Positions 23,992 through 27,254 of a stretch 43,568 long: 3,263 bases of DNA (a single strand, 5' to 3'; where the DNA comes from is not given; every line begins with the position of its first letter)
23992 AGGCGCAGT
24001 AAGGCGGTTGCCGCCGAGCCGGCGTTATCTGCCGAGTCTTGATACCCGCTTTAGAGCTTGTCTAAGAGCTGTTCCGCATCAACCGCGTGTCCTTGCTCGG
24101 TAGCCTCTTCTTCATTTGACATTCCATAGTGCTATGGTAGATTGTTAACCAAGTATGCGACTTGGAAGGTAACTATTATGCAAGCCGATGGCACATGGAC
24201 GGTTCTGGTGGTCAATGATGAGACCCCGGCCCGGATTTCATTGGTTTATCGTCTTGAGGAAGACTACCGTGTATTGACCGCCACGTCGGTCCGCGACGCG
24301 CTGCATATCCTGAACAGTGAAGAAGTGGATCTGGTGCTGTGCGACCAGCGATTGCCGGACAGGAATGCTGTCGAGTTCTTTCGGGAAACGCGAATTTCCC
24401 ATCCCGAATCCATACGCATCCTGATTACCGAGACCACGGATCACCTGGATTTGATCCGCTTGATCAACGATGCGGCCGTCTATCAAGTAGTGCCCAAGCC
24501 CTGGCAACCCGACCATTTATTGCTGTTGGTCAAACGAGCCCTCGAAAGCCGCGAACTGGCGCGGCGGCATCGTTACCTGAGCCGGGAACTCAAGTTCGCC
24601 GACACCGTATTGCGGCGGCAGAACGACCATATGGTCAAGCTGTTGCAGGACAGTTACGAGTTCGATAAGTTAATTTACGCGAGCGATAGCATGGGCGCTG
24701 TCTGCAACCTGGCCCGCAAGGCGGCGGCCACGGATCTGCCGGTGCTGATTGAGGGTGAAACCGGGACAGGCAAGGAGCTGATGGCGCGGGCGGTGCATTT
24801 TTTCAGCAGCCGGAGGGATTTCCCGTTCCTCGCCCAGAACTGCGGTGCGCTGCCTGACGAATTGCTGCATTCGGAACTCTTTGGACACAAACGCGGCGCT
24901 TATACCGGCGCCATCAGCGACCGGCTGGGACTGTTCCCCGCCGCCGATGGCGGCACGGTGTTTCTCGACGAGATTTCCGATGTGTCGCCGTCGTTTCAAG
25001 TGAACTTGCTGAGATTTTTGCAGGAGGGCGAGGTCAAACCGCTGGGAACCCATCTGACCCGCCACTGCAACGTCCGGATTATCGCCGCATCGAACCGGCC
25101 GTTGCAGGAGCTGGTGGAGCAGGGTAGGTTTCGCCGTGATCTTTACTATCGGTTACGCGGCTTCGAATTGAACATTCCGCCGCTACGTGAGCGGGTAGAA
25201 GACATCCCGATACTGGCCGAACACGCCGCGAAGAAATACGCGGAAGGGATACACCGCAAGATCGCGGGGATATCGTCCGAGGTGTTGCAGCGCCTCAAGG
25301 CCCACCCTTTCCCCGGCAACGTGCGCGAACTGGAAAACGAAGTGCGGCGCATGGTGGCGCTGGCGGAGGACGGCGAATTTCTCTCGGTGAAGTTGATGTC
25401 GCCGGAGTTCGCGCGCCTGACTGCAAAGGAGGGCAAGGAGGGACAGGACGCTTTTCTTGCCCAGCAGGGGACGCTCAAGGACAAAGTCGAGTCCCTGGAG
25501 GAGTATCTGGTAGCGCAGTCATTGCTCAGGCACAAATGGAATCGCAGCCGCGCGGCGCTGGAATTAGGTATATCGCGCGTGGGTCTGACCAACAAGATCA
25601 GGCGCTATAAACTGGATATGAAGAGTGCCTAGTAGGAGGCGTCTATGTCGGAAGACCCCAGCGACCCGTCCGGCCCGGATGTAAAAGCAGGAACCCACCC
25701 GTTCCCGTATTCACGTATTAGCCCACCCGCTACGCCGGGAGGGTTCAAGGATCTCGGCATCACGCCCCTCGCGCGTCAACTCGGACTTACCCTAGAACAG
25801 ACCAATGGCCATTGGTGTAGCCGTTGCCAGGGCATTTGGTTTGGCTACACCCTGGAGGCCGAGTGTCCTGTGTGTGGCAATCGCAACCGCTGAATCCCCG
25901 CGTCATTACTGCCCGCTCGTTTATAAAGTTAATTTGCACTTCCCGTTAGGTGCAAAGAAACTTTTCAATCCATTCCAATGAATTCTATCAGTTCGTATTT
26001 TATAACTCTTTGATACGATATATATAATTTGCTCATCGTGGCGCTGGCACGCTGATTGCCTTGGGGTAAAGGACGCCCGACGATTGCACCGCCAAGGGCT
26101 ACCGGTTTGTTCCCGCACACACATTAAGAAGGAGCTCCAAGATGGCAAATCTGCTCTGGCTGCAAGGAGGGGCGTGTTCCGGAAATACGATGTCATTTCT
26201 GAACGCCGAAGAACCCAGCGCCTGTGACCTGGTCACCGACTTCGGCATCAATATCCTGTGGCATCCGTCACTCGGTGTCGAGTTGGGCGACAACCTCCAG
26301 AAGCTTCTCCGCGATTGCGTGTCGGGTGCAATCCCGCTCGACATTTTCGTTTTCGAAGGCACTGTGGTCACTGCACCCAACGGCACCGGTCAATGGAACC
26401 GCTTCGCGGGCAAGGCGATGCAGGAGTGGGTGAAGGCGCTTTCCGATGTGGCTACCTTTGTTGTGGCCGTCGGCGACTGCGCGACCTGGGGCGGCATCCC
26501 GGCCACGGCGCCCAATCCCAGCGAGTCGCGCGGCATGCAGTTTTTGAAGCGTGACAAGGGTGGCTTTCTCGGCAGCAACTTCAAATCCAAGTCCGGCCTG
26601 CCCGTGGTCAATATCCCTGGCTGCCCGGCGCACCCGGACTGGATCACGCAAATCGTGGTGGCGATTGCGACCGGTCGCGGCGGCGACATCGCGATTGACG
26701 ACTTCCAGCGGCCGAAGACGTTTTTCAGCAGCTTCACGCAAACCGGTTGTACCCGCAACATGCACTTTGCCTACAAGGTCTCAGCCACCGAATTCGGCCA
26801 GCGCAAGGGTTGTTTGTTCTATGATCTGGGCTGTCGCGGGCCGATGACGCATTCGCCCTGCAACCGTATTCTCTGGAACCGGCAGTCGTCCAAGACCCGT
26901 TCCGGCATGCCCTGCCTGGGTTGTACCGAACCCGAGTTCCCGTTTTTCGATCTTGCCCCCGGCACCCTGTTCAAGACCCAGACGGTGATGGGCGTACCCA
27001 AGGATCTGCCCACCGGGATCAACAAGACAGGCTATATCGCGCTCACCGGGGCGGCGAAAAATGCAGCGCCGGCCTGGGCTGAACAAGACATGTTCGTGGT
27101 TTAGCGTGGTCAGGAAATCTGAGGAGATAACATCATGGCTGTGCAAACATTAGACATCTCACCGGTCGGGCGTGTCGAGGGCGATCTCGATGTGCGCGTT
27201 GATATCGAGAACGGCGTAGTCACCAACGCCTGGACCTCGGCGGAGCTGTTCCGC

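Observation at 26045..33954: Cytoplasmic group-2a-like [NiFe] hydrogenase with no known electron-acceptor gene but a seven-gene uncharacterised accessory block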

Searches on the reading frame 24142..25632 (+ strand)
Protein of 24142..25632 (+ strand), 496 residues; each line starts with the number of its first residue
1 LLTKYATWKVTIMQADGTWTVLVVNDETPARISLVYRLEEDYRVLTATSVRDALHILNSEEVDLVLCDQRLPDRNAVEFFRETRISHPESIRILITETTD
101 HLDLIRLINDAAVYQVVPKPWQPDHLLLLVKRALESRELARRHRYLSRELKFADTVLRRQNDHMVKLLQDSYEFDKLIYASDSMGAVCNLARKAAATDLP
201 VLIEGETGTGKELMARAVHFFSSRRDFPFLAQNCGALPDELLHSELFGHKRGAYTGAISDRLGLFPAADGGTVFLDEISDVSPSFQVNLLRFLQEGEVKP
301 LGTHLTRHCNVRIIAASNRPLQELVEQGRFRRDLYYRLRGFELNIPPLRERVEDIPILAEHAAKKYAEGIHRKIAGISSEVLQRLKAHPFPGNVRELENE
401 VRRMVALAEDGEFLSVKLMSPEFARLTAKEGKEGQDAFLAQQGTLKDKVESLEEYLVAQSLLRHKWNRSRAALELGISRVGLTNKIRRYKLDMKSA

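Call 30: search_protein_families(library=pfam, proteins=[window:24142-25632:+], max_evalue=0.01)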
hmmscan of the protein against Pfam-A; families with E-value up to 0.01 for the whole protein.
window:24142-25632:+ (496 aa): 9 families
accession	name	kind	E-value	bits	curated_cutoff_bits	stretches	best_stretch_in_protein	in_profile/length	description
PF00158.32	Sigma54_activat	-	2.7e-63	213.1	20.2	1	178-343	2-167/168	Sigma-54 interaction domain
PF25601.1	AAA_lid_14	-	7.9e-21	74.1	27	1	349-431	1-82/87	AAA+ ATPase lid domain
PF14532.12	Sigma54_activ_2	-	1.5e-19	71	25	1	192-348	15-138/138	Sigma-54 interaction domain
PF00072.30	Response_reg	-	1.4e-14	54.6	30.2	1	21-130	1-110/111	Response regulator receiver domain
PF02954.25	HTH_8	-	1.3e-09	38.1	22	1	449-489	2-42/42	Bacterial regulatory protein, Fis family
PF07728.20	AAA_5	-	5.5e-07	30.1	22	1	200-321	1-125/139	AAA domain (dynein-related subfamily)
PF18024.7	HTH_50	-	7.1e-05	22.9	27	1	442-491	1-49/50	Helix-turn-helix domain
PF00004.35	AAA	-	0.0027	18.6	21.2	1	201-335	1-128/131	ATPase family associated with various cellular activities (AAA)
PF07724.20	AAA_2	-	0.003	18.1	27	1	202-329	7-135/166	AAA domain (Cdc48 subfamily)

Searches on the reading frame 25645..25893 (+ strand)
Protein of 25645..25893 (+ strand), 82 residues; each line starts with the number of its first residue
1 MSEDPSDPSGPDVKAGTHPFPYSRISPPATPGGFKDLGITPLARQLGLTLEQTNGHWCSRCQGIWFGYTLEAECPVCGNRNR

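Call 30: search_protein_families(library=pfam, proteins=[window:25645-25893:+], max_evalue=0.01)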
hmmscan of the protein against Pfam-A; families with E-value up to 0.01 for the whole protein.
window:25645-25893:+ (82 aa): 1 family
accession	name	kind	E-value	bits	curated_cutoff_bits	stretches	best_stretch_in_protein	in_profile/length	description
PF04135.18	Nop10p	-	0.0097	16.4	27.2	0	58-79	8-25/52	Nucleolar RNA-binding protein, Nop10p family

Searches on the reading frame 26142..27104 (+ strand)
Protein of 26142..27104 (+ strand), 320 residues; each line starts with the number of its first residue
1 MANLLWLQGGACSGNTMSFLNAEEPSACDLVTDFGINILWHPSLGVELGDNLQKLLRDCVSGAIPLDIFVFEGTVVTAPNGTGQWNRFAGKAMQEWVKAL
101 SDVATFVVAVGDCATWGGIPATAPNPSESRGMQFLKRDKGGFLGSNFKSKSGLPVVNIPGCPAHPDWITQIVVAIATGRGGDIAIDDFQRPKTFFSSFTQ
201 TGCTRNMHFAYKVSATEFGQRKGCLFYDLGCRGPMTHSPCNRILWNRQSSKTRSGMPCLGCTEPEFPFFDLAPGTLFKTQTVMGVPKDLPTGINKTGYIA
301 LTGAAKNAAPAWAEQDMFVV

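Call 4: search_protein_families(library=pfam, proteins=[window:26142-27104:+], max_evalue=0.01)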
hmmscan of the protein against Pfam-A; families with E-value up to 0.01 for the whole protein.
window:26142-27104:+ (320 aa): 2 families
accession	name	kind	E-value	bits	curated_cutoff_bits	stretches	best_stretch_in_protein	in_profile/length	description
PF01058.29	Oxidored_q6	-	2.5e-28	98.8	27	1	12-174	1-127/128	NADH ubiquinone oxidoreductase, 20 Kd subunit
PF14720.11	NiFe_hyd_SSU_C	-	6.8e-23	81.3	27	1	197-267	3-73/80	NiFe/NiFeSe hydrogenase small subunit C-terminal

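Call 5: search_protein_families(library=ncbifam, proteins=[window:26142-27104:+], max_evalue=0.01)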
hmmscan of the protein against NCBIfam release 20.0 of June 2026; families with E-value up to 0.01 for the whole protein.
window:26142-27104:+ (320 aa): 6 families
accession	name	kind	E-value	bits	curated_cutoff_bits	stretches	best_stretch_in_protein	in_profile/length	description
NF045520.1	H2_NiFeSe_small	exception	1.2e-40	139.9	470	1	3-267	41-305/314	NiFeSe hydrogenase small subunit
TIGR00391.1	hydA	subfamily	2e-35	122.6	179.5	1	4-266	53-301/365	hydrogenase small subunit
NF007779.0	PRK10468.1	equivalog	1.1e-27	97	659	1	4-267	51-301/372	hydrogenase 2 small subunit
TIGR03294.1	FrhG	equivalog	0.00023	21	245.5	1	93-178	67-143/228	coenzyme F420 hydrogenase subunit gamma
NF040831.1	sulfhyd_ShyD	equivalog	0.00041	20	460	0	97-178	67-150/240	NAD(P)-dependent hydrogenase/sulfhydrogenase 2 subunit delta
NF045875.1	F420_non_VhuG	exception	0.0011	18.3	450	0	96-122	70-96/286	F420-non-reducing hydrogenase subunit VhuG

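Call 14: search_solved_structures(query=window:26142-27104:+, max_evalue=1e-10)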
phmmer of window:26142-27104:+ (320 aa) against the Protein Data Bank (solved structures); distinct sequences matched with E-value up to 1e-10: 43.
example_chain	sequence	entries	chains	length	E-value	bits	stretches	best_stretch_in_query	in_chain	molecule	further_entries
7uur_D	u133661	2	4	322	1.2e-157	527.2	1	2-320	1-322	Hydrogenase-2, small subunit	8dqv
7utd_B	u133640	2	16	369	2e-157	526.6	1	2-320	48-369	Hydrogenase-2, small subunit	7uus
1e3d_A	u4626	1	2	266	1.1e-33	119.7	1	4-271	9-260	[NiFe] hydrogenase small subunit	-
1frf_S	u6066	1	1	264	1.5e-33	119.3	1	3-266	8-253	[NI-FE] HYDROGENASE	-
1yqw_A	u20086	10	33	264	1.9e-33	119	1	3-266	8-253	Periplasmic [NiFe] hydrogenase small subunit | HYDROGENASE (NIFE) SMALL SUBUNIT HYDA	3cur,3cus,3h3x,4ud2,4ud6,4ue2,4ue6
4upe_A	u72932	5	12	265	1.9e-33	118.9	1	3-266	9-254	NIFE-HYDROGENASE SMALL SUBUNIT | HYDROGENASE (NIFE) SMALL SUBUNIT HYDA | PERIPLASMIC [NIFE] HYDROGENASE SMALL SUBUNIT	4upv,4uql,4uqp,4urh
4ucq_A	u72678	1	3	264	2.5e-33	118.6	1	3-266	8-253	HYDROGENASE (NIFE) SMALL SUBUNIT HYDA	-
4ucx_A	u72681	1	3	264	3.1e-33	118.3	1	3-266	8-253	HYDROGENASE (NIFE) SMALL SUBUNIT HYDA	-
1yrq_A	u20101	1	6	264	4e-33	117.9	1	3-266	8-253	Periplasmic [NiFe] hydrogenase small subunit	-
4ucw_A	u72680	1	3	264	4.9e-33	117.6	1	3-266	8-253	HYDROGENASE (NIFE) SMALL SUBUNIT HYDA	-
1yq9_A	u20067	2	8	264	3.6e-32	114.7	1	4-269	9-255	Periplasmic [NiFe] hydrogenase small subunit | PERIPLASMIC HYDROGENASE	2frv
5aa5_A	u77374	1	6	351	5e-32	114.3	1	3-281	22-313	NIFE-HYDROGENASE SMALL SUBUNIT, HOFK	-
3ze6_A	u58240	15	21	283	8.7e-32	113.5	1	4-267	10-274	PERIPLASMIC [NIFESE] HYDROGENASE, SMALL SUBUNIT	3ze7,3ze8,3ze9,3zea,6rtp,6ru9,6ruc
2wpn_A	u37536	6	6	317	9.1e-32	113.4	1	4-267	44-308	PERIPLASMIC [NIFESE] HYDROGENASE, SMALL SUBUNIT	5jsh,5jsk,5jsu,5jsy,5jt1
1frv_A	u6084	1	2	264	2.3e-31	112.1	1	4-269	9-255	HYDROGENASE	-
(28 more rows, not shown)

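Call 24: search_solved_structures(query=window:26142-27104:+, max_evalue=1e-100, show_alignments=1)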
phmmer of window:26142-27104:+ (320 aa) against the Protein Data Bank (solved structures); distinct sequences matched with E-value up to 1e-100: 2.
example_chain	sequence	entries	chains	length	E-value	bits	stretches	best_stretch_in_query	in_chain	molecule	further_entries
7uur_D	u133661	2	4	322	1.2e-157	527.2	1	2-320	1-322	Hydrogenase-2, small subunit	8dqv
7utd_B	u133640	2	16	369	2e-157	526.6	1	2-320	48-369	Hydrogenase-2, small subunit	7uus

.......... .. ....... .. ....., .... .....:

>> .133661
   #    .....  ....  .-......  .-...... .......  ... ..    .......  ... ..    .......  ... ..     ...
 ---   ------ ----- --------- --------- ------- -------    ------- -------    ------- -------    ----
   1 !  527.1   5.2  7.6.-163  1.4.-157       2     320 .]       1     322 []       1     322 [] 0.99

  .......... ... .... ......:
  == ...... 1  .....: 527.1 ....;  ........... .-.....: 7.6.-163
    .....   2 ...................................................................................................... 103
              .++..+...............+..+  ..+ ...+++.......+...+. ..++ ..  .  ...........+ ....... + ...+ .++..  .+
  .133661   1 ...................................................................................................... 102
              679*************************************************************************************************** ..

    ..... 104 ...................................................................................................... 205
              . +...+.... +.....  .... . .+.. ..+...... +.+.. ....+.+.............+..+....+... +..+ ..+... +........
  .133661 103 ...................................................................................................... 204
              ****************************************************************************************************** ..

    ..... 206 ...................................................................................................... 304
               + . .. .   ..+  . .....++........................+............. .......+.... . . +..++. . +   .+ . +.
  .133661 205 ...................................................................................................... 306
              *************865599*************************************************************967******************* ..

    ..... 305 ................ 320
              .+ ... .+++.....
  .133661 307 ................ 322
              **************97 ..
